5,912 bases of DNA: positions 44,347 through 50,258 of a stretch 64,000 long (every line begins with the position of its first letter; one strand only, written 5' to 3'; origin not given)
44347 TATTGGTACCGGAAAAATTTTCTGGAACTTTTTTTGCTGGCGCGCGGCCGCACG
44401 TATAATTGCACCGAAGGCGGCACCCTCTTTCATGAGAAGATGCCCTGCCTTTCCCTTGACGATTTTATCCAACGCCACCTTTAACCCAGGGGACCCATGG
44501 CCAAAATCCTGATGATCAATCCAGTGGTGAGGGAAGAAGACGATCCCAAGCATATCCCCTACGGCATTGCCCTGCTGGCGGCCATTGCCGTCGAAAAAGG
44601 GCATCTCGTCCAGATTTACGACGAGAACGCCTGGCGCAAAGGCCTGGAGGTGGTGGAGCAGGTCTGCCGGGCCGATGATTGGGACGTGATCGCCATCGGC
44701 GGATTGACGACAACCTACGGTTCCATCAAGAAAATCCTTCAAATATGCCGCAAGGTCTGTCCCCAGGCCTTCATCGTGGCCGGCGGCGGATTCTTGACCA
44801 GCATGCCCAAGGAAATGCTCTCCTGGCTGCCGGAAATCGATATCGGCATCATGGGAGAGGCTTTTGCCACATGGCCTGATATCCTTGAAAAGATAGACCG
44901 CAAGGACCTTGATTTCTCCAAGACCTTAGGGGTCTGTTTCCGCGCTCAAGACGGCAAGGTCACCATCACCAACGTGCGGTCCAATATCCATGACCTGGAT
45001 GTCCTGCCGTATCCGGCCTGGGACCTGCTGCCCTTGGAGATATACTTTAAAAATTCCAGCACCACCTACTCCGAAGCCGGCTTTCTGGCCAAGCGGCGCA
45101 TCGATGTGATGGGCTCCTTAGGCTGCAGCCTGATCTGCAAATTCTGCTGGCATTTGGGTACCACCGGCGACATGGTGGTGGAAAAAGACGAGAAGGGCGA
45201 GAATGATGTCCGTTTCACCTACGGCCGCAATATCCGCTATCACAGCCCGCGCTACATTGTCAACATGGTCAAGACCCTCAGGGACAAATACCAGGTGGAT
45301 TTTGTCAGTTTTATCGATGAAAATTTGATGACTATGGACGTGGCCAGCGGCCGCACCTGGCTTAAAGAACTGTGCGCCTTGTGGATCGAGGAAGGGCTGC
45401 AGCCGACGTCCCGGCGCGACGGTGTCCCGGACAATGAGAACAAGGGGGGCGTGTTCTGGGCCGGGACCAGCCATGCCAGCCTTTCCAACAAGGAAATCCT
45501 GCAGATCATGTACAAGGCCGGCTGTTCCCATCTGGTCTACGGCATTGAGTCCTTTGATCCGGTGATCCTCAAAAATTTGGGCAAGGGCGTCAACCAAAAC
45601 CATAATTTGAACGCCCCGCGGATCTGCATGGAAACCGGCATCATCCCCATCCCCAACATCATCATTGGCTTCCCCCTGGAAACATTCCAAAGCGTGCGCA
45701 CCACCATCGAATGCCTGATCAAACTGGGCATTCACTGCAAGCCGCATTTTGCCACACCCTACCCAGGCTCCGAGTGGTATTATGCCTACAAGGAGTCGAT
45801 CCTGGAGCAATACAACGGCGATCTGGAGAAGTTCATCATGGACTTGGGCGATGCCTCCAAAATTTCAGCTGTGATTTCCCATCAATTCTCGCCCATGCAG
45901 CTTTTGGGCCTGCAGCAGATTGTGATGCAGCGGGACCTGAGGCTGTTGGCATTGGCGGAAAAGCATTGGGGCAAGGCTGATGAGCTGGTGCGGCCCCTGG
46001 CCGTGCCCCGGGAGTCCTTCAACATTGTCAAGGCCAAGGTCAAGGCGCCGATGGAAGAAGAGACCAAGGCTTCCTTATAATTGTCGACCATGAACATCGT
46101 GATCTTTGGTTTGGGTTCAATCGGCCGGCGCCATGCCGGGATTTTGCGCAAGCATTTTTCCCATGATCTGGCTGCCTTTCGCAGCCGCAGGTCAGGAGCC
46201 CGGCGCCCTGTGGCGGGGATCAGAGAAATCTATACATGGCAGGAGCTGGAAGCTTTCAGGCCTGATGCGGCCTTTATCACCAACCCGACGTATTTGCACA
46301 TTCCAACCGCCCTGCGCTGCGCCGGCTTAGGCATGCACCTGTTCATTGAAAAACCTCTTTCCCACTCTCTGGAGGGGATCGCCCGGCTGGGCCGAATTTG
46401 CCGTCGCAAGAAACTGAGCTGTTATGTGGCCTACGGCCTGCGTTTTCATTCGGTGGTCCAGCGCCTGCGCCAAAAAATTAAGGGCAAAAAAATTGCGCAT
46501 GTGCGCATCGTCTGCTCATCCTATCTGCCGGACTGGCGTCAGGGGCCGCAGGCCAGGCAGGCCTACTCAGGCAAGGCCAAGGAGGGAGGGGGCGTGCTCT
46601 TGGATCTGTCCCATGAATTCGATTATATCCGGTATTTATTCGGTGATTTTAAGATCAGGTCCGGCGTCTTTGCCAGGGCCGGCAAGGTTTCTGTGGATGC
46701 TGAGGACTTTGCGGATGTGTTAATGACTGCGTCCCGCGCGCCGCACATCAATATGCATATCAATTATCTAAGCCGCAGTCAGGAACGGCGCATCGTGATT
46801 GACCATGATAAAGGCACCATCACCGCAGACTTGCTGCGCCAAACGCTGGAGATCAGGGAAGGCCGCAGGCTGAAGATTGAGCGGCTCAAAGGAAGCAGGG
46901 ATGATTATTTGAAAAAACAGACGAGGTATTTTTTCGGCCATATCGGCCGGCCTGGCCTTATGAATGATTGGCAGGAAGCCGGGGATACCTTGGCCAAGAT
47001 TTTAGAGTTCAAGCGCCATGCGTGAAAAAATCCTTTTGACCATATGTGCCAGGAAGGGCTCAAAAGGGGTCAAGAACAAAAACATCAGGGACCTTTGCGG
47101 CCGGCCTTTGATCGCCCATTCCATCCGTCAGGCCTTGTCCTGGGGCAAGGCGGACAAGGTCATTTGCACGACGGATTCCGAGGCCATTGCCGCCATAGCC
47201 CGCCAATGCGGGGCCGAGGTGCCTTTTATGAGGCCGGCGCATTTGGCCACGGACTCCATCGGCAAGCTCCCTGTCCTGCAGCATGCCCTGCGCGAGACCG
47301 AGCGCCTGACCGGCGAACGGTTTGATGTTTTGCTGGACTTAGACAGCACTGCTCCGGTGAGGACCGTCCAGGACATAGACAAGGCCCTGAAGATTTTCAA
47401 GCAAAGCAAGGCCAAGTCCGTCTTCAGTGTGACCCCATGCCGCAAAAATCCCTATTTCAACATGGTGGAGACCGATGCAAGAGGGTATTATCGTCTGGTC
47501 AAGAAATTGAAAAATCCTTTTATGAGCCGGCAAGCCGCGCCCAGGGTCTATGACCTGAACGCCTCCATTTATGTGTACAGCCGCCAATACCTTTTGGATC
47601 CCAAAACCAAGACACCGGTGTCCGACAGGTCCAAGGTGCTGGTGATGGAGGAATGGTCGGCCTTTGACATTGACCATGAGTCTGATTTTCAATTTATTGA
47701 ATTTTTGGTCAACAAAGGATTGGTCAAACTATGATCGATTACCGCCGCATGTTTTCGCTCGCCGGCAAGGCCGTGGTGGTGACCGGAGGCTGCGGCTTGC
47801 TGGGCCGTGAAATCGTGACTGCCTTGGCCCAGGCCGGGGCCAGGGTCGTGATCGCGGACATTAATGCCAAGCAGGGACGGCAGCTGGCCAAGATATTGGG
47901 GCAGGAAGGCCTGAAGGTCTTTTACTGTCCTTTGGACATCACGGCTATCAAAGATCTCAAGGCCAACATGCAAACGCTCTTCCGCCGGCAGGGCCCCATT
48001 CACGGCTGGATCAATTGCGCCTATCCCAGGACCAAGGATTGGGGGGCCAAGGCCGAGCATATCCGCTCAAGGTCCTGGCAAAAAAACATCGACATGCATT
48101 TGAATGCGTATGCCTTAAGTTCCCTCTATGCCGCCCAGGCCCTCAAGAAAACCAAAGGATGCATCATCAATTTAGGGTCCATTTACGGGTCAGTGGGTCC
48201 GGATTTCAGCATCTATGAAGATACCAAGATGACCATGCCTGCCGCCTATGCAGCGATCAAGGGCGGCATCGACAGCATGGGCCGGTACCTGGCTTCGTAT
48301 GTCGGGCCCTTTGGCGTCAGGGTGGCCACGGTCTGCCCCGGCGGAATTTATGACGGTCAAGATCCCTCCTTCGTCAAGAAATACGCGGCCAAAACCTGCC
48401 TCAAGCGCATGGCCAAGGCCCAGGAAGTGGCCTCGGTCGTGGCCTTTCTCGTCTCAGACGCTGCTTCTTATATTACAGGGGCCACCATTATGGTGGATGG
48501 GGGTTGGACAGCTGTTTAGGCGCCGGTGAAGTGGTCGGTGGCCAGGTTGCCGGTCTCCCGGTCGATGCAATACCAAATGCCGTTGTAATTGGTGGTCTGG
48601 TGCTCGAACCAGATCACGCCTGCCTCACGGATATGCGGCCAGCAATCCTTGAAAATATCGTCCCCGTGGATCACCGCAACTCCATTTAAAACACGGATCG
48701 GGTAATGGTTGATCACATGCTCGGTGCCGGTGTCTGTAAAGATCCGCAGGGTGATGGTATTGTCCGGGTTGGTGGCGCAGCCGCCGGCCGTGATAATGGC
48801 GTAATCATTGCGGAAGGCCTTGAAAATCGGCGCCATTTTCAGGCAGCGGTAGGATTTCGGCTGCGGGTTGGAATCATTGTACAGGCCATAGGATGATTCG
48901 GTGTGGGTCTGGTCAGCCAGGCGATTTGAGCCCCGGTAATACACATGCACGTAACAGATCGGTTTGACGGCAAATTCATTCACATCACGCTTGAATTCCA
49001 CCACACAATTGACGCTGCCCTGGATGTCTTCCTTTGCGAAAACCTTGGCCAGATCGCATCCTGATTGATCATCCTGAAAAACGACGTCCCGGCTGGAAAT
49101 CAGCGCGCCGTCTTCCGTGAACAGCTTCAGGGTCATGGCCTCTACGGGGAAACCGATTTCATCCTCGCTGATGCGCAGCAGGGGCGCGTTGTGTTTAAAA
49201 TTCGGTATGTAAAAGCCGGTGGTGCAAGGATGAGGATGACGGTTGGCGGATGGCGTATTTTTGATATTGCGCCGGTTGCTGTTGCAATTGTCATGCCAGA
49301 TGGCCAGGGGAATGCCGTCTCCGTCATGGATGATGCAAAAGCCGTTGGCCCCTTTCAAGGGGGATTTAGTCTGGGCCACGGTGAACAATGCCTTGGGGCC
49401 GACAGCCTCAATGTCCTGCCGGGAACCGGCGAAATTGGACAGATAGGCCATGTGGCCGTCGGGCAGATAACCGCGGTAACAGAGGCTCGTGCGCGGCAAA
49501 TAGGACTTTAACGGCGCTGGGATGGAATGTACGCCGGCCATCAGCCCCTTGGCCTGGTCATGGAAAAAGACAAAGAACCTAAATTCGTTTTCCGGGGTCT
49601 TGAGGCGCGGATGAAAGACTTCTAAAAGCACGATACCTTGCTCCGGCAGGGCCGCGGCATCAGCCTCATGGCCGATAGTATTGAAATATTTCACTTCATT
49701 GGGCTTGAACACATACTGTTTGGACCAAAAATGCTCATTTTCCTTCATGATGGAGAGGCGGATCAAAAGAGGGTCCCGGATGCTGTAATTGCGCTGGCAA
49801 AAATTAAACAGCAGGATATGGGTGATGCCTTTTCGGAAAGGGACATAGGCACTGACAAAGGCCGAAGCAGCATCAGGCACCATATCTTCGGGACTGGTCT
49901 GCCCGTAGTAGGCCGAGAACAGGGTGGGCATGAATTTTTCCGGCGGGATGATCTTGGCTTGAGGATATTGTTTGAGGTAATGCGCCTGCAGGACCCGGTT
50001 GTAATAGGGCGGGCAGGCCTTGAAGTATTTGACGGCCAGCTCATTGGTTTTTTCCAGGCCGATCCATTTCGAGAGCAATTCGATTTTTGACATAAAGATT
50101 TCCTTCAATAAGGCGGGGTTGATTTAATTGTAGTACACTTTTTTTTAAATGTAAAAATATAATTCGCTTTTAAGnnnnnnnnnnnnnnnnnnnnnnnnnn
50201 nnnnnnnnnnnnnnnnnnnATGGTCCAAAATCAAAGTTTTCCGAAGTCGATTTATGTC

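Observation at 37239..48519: Nonulosonic-acid locus with the gene content and order of the Campylobacter ptm/leg region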

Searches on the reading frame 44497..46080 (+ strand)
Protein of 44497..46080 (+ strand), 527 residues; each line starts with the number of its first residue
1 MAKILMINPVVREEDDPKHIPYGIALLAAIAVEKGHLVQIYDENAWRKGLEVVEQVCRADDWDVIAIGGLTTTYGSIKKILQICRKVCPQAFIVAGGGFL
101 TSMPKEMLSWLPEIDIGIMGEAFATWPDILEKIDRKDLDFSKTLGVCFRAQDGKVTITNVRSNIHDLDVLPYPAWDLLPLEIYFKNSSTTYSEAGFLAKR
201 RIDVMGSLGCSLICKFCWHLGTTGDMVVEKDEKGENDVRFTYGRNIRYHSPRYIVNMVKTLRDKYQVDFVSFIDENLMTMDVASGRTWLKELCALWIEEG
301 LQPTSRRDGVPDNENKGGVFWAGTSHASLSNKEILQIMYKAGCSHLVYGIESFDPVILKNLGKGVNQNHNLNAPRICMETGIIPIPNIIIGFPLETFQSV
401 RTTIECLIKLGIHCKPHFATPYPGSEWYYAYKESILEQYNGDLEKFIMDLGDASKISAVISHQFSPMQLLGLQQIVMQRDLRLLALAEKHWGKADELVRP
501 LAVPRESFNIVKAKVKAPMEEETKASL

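Call 4: search_protein_families(library=pfam, proteins=[window:44497-46080:+])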
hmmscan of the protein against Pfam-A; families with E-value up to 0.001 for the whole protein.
window:44497-46080:+ (527 aa): 2 families
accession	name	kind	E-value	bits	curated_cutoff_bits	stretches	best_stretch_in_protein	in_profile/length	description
PF02310.24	B12-binding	-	1e-12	48.3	32.1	1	17-125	10-116/121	B12 binding domain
PF04055.27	Radical_SAM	-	3.8e-12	47.1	29.5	1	209-406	6-165/166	Radical SAM superfamily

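Call 6: search_protein_families(library=ncbifam, proteins=[window:44497-46080:+])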
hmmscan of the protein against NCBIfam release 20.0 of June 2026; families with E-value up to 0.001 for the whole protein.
window:44497-46080:+ (527 aa): 15 families
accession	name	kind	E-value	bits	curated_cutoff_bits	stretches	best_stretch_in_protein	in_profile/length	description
TIGR03471.1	HpnJ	equivalog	1.1e-28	100.4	577.6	2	315-437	271-394/472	hopanoid biosynthesis associated radical SAM protein HpnJ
TIGR02026.1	BchE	equivalog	2.7e-23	82.6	481.35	1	51-430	54-386/497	magnesium-protoporphyrin IX monomethyl ester anaerobic oxidative cyclase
TIGR03975.1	rSAM_ocin_1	subfamily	7.7e-20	70.9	281.85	2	332-410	352-430/606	RiPP maturation radical SAM C-methyltransferase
NF050148.1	rSAM_ApyD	equivalog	1.7e-18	66.3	750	1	19-181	23-193/645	RiPP biosynthesis radical SAM protein ApyD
TIGR04013.1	B12_SAM_MJ_1487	hypoth_equivalog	1.5e-16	60.2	251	2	342-447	265-373/382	TIGR04013 family B12-binding domain/radical SAM domain-containing protein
TIGR04479.1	bcpD_PhpK_rSAM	subfamily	2.2e-16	59.4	600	1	321-436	320-428/504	PhpK family radical SAM P-methyltransferase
TIGR04385.1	B12_rSAM_cofa1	equivalog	1.2e-14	54.4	450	1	3-407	1-361/438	B12 lower ligand biosynthesis radical SAM protein BzaD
NF038361.1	rSAM_Sden_1168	equivalog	3.4e-14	52.3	575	1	42-282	119-342/560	Sden_1168 family B12-binding radical SAM P-methyltransferase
NF033712.0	B12_rSAM_KedN5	subfamily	3.6e-14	51.9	700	1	34-227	35-221/624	KedN5 family methylcobalamin-dependent radical SAM C-methyltransferase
TIGR04072.2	rSAM_ladder_B12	equivalog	6.8e-13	48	360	1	20-137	17-144/443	lipid biosynthesis B12-binding/radical SAM protein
TIGR04014.1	B12_SAM_MJ_0865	equivalog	2e-12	46.6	360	1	330-410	256-336/434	methyl-coenzyme M reductase glutamine C-methyltransferase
TIGR04367.1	HpnR_B12_rSAM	equivalog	2.5e-11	42.8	650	1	328-434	271-376/490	hopanoid C-3 methylase HpnR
NF033070.1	rSAM_AprD4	equivalog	3.8e-07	29.4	500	1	319-428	274-387/456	AprD4 family radical SAM diol-dehydratase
NF040546.1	rSAM_CUAEP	equivalog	7.4e-05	21.6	500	1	329-408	260-339/468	CUAEP/CCAEP-tail radical SAM (seleno)protein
TIGR04190.1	B12_SAM_Ta0216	equivalog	0.0002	20.1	500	1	66-217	86-235/554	TIGR04190 family B12-binding domain/radical SAM domain protein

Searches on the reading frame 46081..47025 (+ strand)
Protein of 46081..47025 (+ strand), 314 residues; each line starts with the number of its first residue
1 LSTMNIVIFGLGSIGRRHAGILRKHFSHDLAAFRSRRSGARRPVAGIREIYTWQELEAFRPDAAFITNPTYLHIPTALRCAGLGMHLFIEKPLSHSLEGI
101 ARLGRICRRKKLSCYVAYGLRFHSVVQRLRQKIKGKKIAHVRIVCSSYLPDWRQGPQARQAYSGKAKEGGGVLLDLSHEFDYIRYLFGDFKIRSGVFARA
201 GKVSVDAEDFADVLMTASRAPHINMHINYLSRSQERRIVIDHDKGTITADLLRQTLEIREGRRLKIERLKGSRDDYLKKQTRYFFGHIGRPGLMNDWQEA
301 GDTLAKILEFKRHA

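Call 4: search_protein_families(library=pfam, proteins=[window:46081-47025:+])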
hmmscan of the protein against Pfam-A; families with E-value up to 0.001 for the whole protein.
window:46081-47025:+ (314 aa): 3 families
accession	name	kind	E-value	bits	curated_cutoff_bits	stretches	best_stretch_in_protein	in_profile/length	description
PF01408.29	GFO_IDH_MocA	-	8.5e-14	52.7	24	1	4-118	1-120/120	Oxidoreductase family, NAD-binding Rossmann fold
PF22725.1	GFO_IDH_MocA_C3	-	2.8e-12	47.1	27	1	126-247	1-123/124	GFO/IDH/MocA C-terminal domain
PF02894.22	GFO_IDH_MocA_C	-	3.7e-07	30.6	22.9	1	153-270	23-143/218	Oxidoreductase family, C-terminal alpha/beta domain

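Call 6: search_protein_families(library=ncbifam, proteins=[window:46081-47025:+])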
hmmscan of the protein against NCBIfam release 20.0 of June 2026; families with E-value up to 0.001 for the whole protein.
window:46081-47025:+ (314 aa): 6 families
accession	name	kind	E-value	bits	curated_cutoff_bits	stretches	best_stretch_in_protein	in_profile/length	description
TIGR04380.1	myo_inos_iolG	equivalog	3.5e-19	68.9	355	1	4-199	2-195/330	inositol 2-dehydrogenase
NF040723.1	UDP-GlcNAcDh_Arch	equivalog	7.7e-19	68.3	450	1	5-284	2-270/302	UDP-N-acetylglucosamine 3-dehydrogenase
NF052479.1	LevoglcsnDh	equivalog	1.1e-10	40.7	650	1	64-192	77-207/386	levoglucosan dehydrogenase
NF008607.0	PRK11579.1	subfamily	5.7e-07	28.8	330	1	64-265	68-266/346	oxidoreductase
NF041392.1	XylDh_Gfo6_Halo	equivalog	2.3e-06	26.7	350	1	62-140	84-162/350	D-xylose 1-dehydrogenase Gfo6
NF052679.1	InsChiInosDhIolG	equivalog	0.00062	18.9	540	0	60-197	66-196/343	bifunctional inositol 2-dehydrogenase/D-chiro-inositol 1-dehydrogenase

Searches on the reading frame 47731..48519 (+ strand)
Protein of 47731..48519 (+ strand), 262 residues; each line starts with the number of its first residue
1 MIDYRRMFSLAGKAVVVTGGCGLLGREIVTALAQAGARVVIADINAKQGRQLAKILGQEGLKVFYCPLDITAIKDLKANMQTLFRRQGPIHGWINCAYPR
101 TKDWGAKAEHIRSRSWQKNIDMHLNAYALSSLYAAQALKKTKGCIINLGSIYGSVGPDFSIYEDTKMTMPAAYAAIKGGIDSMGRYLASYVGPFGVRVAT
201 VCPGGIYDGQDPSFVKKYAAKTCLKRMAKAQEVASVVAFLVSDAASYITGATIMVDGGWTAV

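Call 4: search_protein_families(library=pfam, proteins=[window:47731-48519:+])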
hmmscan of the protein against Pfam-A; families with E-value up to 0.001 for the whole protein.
window:47731-48519:+ (262 aa): 5 families
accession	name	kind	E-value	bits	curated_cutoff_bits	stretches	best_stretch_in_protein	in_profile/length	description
PF13561.12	adh_short_C2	-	2.7e-41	142.2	27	1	24-260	8-236/236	Enoyl-(Acyl carrier protein) reductase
PF00106.31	adh_short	-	1.3e-27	97.1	26.6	1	13-206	1-182/195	short chain dehydrogenase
PF08659.16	KR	-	3.8e-10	40.4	22.6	1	15-98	3-90/180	KR domain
PF01370.27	Epimerase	-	3.3e-06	27.2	20.9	1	15-200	1-171/240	NAD dependent epimerase/dehydratase family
PF05368.20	NmrA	-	0.00068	19.8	27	0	13-84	3-67/298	NmrA-like family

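Call 6: search_protein_families(library=ncbifam, proteins=[window:47731-48519:+])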
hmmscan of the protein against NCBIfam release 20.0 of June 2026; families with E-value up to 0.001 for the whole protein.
window:47731-48519:+ (262 aa): 214 families (the best 25 are shown)
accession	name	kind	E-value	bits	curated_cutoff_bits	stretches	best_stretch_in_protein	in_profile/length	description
NF006619.0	PRK09186.1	equivalog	3.8e-70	236.4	255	1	10-260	2-255/256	oxidoreductase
NF050062.1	FlagModPtmA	equivalog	2.6e-49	168.1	350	1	10-260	2-255/256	flagellin modification protein PtmA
NF006070.0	PRK08213.1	subfamily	2.3e-40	138.8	279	1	4-262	4-259/259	gluconate 5-dehydrogenase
NF052558.1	MBtsdlDhBudC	equivalog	3.3e-40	138.2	270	1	11-261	2-243/250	meso-2,3-butanediol dehydrogenase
NF006121.0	PRK08265.1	subfamily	6e-40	137.4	294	1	7-261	2-247/263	short chain dehydrogenase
NF004198.0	PRK05653.1-3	equivalog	3.9e-39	134.6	296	1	8-259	3-246/248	3-oxoacyl-ACP reductase FabG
NF009466.0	PRK12826.1-2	subfamily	2.8e-37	128.5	222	1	13-259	4-244/248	3-oxoacyl-ACP reductase FabG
NF053674.1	XylDhXylBProt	equivalog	1e-36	126.7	400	1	8-259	7-251/252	D-xylose 1-dehydrogenase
NF005559.1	PRK07231.1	subfamily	1.3e-36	126.4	215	1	10-260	2-248/249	glucose 1-dehydrogenase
NF053701.1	CsHdxCHCADhChcB2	equivalog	2.8e-36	125.3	350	1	10-261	1-244/245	cis-4-hydroxycyclohexanecarboxylate dehydrogenase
NF005067.0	PRK06484.1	equivalog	4.4e-36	124.5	713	1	11-261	272-513/524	short chain dehydrogenase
NF004778.0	PRK06124.1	equivalog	1.6e-35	122.8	303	1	4-261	3-254/256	SDR family oxidoreductase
TIGR01830.1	3oxo_ACP_reduc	equivalog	3.1e-34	118.7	297.75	1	15-258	1-237/239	3-oxoacyl-[acyl-carrier-protein] reductase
NF004197.0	PRK05653.1-1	equivalog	1.9e-33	116.1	332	1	9-259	4-246/249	3-oxoacyl-ACP reductase FabG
NF005909.0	PRK07890.1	subfamily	3.4e-33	115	258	1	9-258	4-256/260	short chain dehydrogenase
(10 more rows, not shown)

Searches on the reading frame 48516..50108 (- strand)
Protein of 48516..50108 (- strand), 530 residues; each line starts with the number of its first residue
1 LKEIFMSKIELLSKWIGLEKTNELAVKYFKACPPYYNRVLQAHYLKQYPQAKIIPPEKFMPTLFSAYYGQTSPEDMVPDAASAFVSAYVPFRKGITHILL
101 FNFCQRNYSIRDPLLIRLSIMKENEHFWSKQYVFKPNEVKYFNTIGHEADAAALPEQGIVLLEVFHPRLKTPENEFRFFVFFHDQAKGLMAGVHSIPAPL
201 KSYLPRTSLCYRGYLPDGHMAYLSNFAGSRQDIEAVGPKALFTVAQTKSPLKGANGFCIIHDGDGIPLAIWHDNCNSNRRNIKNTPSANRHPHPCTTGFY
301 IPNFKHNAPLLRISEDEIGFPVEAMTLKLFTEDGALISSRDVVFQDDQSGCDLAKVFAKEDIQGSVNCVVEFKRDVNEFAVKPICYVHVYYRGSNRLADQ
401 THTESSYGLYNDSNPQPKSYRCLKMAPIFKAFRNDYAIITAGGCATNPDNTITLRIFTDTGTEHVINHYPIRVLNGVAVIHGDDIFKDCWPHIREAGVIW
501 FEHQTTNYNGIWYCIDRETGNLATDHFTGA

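Call 4: search_protein_families(library=pfam, proteins=[window:48516-50108:-])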
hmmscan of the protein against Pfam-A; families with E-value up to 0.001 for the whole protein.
window:48516-50108:- (530 aa): 0 families

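Call 6: search_protein_families(library=ncbifam, proteins=[window:48516-50108:-])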
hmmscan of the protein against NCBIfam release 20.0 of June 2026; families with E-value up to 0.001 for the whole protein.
window:48516-50108:- (530 aa): 0 families

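Call 60: search_protein_families(library=pfam, proteins=[window:48516-50108:-], max_evalue=1)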
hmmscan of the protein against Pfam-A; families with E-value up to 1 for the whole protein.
window:48516-50108:- (530 aa): 0 families
